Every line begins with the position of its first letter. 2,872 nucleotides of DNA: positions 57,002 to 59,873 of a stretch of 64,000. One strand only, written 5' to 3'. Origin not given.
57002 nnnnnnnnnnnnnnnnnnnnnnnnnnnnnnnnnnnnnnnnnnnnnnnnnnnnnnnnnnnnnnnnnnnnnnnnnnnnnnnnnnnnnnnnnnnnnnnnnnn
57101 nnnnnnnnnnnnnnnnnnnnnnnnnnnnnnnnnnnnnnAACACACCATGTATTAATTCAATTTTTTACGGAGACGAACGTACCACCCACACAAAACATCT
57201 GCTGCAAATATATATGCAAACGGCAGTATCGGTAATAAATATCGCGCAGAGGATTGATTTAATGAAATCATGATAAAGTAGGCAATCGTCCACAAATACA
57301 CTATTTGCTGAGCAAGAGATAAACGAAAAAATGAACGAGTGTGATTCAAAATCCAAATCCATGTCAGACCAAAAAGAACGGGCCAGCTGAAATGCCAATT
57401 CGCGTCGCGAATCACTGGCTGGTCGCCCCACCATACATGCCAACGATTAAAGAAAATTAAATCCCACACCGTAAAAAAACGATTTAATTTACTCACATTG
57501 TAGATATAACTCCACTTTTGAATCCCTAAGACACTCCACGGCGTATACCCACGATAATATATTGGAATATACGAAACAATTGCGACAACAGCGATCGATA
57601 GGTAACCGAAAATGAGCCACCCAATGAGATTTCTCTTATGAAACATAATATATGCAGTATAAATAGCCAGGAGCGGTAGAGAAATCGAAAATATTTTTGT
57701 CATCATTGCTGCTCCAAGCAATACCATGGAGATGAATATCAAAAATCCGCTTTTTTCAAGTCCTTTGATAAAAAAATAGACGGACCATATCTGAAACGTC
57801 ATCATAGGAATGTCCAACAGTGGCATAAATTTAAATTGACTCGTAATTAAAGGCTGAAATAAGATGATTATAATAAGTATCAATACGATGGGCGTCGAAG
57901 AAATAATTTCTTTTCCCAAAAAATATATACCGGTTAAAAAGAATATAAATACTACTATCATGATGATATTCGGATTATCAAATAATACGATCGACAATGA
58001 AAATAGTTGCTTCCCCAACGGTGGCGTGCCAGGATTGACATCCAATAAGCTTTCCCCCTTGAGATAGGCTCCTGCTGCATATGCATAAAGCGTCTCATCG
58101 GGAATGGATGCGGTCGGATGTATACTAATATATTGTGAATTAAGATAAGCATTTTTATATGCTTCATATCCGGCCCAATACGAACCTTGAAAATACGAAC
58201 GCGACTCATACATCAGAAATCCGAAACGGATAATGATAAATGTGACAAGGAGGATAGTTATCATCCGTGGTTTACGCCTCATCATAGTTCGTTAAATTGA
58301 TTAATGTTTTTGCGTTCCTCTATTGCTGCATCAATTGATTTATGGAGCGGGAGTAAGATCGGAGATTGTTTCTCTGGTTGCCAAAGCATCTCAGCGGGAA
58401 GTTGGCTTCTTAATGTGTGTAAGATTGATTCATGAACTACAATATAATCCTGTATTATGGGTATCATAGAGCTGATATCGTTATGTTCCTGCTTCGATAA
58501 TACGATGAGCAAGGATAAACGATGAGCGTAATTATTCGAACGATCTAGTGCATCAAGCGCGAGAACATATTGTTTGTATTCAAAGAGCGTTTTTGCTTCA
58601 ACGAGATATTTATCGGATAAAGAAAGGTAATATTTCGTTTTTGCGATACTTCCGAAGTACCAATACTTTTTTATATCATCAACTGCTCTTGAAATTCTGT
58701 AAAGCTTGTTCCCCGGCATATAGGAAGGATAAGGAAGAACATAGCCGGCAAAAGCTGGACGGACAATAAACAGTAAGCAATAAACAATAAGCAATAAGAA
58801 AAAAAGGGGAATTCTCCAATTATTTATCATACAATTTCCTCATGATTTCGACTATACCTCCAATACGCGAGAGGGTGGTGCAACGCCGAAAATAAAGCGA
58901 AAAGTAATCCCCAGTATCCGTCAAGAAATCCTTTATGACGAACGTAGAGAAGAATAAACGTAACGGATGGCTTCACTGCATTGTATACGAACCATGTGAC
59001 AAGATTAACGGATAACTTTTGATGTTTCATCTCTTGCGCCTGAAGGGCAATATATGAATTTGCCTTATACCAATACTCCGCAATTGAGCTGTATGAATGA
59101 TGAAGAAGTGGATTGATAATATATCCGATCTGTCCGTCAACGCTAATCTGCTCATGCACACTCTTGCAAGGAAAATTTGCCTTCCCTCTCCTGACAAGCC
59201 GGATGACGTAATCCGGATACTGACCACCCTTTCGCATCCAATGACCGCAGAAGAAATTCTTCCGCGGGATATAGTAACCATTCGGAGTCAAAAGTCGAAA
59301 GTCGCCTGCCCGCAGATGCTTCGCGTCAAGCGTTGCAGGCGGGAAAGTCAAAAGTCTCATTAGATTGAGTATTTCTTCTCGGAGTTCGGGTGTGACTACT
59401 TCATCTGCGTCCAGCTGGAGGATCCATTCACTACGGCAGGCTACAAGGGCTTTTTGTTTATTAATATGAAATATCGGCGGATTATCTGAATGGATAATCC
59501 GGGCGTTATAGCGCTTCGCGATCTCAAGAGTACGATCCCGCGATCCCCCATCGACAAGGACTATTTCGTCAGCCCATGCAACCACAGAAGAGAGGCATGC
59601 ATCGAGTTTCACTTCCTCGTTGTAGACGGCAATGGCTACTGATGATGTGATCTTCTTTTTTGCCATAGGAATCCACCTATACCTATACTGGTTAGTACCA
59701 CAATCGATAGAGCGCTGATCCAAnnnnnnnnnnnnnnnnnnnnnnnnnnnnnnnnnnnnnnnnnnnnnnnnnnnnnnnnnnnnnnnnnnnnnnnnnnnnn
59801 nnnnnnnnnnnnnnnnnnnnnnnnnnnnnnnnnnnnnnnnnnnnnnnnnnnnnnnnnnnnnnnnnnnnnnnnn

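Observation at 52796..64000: Second paralog family of polytopic membrane proteins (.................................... motif) in tandem, plus PMT_2/ArnT-like and GT87-like members: a GT-C-driven extracytoplasmic glycosylation factory with no priming phosphoglycosyltransferase or Wzy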

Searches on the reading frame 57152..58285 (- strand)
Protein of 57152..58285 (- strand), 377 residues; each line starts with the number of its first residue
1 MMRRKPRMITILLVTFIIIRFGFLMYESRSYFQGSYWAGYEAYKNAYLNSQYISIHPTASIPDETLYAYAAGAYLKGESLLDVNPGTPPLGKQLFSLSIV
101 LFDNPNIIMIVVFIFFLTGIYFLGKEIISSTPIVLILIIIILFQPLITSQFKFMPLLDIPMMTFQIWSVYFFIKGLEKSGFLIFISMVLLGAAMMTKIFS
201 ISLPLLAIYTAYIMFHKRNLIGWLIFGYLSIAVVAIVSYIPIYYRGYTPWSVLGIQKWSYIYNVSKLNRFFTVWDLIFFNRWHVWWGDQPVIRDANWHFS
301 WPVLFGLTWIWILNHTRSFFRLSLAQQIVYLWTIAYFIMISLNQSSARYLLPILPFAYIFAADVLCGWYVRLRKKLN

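Call 4: search_protein_families(library=pfam, proteins=[window:57152-58285:-], max_evalue=0.01)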
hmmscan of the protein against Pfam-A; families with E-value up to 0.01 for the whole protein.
window:57152-58285:- (377 aa): 0 families

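Call 13: search_protein_families(library=ncbifam, proteins=[window:57152-58285:-], max_evalue=0.1)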
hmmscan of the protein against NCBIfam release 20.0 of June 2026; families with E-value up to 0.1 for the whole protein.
window:57152-58285:- (377 aa): 0 families

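Call 53: search_protein_families(library=pfam, proteins=[window:57152-58285:-], max_evalue=1)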
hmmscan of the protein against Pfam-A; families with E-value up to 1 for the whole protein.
window:57152-58285:- (377 aa): 0 families

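Call 85: search_protein_families(library=pfam, alignment_id=A5, max_evalue=0.001)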
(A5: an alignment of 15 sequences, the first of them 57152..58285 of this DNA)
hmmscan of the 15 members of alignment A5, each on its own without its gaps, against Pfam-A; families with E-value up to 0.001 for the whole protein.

A. member 1, window:57152-58285:- (377 aa): 0 families

B. families by the number of members that match (of 15 scanned): 1 family
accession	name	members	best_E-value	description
PF13231.12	PMT_2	4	2e-09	Dolichyl-phosphate-mannose-protein mannosyltransferase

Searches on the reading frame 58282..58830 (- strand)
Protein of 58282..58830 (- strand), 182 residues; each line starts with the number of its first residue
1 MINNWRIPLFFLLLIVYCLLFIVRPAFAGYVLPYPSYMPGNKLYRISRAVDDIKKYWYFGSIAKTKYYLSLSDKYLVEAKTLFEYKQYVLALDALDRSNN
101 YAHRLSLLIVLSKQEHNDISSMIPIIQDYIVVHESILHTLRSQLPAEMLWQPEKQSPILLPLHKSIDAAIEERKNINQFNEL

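Call 4: search_protein_families(library=pfam, proteins=[window:58282-58830:-], max_evalue=0.01)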
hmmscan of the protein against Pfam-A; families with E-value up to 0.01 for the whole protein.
window:58282-58830:- (182 aa): 1 family
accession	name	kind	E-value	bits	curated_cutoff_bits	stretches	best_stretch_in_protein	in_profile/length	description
PF18915.5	DUF5667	-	7.2e-06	26.8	27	1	38-145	3-97/99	Domain of unknown function (DUF5667)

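Call 13: search_protein_families(library=ncbifam, proteins=[window:58282-58830:-], max_evalue=0.1)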
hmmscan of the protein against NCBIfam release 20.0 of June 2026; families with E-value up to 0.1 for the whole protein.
window:58282-58830:- (182 aa): 0 families

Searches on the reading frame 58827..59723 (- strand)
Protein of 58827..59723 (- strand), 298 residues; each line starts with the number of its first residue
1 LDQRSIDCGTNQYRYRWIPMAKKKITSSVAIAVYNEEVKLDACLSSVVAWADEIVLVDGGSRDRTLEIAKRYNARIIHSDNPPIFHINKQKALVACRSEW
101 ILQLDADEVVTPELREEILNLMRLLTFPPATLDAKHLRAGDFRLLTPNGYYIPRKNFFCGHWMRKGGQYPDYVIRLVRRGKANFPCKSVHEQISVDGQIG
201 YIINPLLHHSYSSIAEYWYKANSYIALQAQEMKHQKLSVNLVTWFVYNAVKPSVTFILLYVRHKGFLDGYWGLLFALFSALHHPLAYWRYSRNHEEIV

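Call 4: search_protein_families(library=pfam, proteins=[window:58827-59723:-], max_evalue=0.01)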
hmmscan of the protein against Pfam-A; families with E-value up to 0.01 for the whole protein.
window:58827-59723:- (298 aa): 2 families
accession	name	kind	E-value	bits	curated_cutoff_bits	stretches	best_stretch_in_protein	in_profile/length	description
PF00535.33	Glycos_transf_2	-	1.4e-19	71.1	23.3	1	28-122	1-103/168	Glycosyl transferase family 2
PF13704.12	Glyco_tranf_2_4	-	3.4e-05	24.7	27.5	1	35-111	2-85/98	Glycosyl transferase family 2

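Call 13: search_protein_families(library=ncbifam, proteins=[window:58827-59723:-], max_evalue=0.1)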
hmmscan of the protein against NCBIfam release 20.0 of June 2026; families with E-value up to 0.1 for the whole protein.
window:58827-59723:- (298 aa): 14 families
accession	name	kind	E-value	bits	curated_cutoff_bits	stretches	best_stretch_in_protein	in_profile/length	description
TIGR04283.1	glyco_like_mftF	equivalog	4.8e-10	39.4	182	1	28-122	2-97/221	TIGR04283 family arsenosugar biosynthesis glycosyltransferase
NF007482.0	PRK10073.1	equivalog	1.9e-09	37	423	1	22-121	3-109/334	glycosyltransferase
TIGR04195.1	S_glycosyl_SunS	equivalog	2.2e-09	36.6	350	1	28-127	60-160/421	SunS family peptide S-glycosyltransferase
NF010496.0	PRK13915.1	equivalog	1.5e-05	24.2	262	1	11-81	17-93/307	glucosyl-3-phosphoglycerate synthase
NF041391.1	DPhHxTase_Halo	equivalog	4.3e-05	22.6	375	1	33-110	3-81/213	dolichyl-phosphate hexose transferase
TIGR03937.1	PgaC_IcaA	equivalog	0.00047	19.2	422.3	1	25-113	45-141/407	poly-beta-1,6-N-acetyl-D-glucosamine synthase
NF047683.1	TeichurnBiosyTuaG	equivalog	0.00059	19.6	400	1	20-123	1-112/252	teichuronic acid biosynthesis protein TuaG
TIGR04182.1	glyco_TIGR04182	equivalog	0.00085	18.8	325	1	33-120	8-95/293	S-layer glycoprotein N-glycosyltransferase AglJ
NF041875.1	EPS_EpsD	equivalog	0.0011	18.4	370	1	28-117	2-99/325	exopolysaccharide biosynthesis glycosyltransferase EpsD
NF045692.1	OglycostaseCruG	equivalog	0.0022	17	600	1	26-122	42-152/386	2'-O-glycosyltransferase CruG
NF058614.1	PPMAGASynPpgS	equivalog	0.0042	16.5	370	1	29-78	4-53/226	polyprenyl-phospho-N-acetylgalactosaminyl synthase PpgS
NF038302.1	EPS_HpsE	equivalog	0.0091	15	300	1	28-109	4-98/307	hormogonium polysaccharide biosynthesis glycosyltransferase HpsE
NF053739.1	GlytfEpsEBac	equivalog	0.02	13.8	450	1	28-94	4-71/265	glycosyltransferase EpsE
TIGR03018.1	pepcterm_TyrKin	hypoth_equivalog_domain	0.091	12.1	230.65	0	66-118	141-193/207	XrtA-associated tyrosine autokinase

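Call 77: search_solved_structures(query=window:58827-59723:-, max_evalue=0.001)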
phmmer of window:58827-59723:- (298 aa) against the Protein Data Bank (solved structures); distinct sequences matched with E-value up to 0.001: 4.
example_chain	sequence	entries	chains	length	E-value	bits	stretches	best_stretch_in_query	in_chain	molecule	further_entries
22ao_A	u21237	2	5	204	6.9e-10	42.3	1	28-113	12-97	GmaR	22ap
7msp_A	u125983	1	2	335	1.1e-06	31.8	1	27-127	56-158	SPbeta prophage-derived glycosyltransferase SunS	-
7msn_A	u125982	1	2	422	1.8e-06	31.1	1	27-127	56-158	SPbeta prophage-derived glycosyltransferase SunS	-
7msk_A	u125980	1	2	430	5.5e-06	29.5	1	29-112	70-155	Glyco_trans_2-like domain-containing protein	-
